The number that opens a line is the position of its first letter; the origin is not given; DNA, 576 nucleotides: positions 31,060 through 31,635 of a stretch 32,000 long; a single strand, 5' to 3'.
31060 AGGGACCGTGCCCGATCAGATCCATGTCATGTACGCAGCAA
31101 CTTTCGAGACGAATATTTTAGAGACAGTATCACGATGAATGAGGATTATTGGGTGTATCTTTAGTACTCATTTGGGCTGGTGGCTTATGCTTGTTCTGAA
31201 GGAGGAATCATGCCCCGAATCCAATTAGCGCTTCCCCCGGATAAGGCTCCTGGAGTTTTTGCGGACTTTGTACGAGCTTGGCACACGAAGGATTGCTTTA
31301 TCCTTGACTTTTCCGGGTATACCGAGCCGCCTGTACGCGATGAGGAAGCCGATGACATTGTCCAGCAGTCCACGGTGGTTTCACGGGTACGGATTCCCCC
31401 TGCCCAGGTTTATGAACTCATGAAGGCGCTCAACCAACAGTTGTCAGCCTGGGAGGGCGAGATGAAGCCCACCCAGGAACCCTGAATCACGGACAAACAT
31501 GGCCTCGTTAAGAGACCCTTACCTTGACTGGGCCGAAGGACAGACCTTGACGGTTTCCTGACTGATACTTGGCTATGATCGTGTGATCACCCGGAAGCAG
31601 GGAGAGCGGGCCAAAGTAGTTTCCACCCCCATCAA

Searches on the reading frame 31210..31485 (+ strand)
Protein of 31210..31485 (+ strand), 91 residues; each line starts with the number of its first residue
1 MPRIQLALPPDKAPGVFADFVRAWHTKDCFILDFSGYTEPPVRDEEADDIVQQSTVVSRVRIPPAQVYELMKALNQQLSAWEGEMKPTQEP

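Call 34: find_encoding_contigs(protein=window:31210-31485:+, flank=10000, max_places=2)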
Protein window:31210-31485:+ (91 aa): 1 contig read that carries it; 1 place shown.
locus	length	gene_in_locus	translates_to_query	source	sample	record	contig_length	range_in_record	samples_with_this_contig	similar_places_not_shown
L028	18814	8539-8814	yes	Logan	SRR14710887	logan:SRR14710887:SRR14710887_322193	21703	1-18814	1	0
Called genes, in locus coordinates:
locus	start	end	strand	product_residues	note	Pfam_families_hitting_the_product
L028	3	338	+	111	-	?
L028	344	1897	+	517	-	PF01039:Carboxyl_trans, PF03255:ACCA, PF06833:MdcE (weak)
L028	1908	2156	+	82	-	-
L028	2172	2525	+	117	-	PF25919:BSH_CusB (weak), PF25973:BSH_CzcB (faint), PF25997:BSH_YhbJ (weak), PF00364:Biotin_lipoyl, PF25917:BSH_RND (weak), PF25984:BSH_YknX (faint)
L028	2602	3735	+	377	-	PF13177:DNA_pol3_delta2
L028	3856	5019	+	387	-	-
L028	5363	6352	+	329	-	PF00056:Ldh_1_N, PF02866:Ldh_1_C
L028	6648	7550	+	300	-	-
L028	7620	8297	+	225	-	PF09335:VTT_dom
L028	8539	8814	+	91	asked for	PF11950:DUF3467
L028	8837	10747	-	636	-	PF13490:zf-HC2 (weak)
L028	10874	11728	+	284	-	PF00763:THF_DHG_CYH, PF02882:THF_DHG_CYH_C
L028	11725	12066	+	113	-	PF11222:DUF3017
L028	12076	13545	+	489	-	PF05221:AdoHcyase, PF00670:AdoHcyase_NAD, PF02826:2-Hacid_dh_C, PF07991:KARI_N (weak)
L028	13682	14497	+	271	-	PF00497:SBP_bac_3, PF10613:Lig_chan-Glu_bd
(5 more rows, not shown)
